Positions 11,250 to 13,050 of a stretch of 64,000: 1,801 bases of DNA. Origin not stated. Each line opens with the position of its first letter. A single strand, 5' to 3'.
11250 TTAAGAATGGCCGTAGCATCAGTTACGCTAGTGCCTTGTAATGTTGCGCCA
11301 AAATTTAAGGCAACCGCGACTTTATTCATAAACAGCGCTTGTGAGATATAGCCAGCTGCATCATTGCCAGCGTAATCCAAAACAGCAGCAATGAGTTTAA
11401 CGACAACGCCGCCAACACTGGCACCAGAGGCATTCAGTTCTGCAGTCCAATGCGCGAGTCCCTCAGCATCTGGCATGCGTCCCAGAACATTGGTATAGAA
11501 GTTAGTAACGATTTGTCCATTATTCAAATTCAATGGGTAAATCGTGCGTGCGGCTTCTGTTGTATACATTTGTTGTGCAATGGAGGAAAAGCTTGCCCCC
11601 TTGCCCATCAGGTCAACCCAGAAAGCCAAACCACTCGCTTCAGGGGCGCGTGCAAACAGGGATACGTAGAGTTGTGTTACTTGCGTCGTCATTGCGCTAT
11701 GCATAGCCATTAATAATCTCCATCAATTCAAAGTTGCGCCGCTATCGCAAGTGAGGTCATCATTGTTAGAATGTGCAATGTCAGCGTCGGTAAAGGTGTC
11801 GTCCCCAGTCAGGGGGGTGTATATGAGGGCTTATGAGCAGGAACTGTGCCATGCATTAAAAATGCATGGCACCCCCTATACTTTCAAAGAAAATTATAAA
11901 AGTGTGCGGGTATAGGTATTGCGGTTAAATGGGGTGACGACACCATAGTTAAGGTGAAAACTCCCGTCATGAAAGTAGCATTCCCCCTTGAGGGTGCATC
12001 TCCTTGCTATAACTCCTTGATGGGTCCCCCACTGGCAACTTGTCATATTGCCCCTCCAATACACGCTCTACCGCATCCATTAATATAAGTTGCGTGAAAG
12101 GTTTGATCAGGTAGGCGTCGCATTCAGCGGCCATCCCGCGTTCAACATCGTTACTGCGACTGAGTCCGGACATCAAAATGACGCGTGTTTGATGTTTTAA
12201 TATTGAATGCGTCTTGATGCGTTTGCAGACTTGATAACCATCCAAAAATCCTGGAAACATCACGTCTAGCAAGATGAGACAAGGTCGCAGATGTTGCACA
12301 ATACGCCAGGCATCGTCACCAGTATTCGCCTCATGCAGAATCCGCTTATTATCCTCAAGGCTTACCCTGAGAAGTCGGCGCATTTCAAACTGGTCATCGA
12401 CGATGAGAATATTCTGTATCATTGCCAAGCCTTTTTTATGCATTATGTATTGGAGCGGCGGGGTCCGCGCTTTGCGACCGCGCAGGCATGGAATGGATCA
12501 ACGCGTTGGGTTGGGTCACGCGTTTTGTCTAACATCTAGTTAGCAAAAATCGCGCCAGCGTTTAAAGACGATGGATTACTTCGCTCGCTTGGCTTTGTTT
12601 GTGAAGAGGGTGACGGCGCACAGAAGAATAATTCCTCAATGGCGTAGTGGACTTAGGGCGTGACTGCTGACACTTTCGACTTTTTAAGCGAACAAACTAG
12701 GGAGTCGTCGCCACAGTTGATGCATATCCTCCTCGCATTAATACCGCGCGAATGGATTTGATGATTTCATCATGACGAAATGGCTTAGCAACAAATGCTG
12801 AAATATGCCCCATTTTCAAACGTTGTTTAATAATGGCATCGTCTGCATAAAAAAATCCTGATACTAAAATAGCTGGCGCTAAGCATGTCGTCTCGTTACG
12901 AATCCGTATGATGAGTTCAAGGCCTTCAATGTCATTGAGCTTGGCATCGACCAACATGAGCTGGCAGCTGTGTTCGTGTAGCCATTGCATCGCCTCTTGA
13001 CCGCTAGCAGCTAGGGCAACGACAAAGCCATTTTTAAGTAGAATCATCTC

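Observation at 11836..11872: Sigma-54-type promoter embedded in a perfect 12-bp palindrome in front of the 990-aa gene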

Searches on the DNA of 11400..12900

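Call 66: search_rna_families(source=window, start=11400, end=12900, threshold=evalue, max_evalue=1)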
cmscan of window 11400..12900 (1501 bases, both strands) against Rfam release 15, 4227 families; matches with E-value up to 1: 0.
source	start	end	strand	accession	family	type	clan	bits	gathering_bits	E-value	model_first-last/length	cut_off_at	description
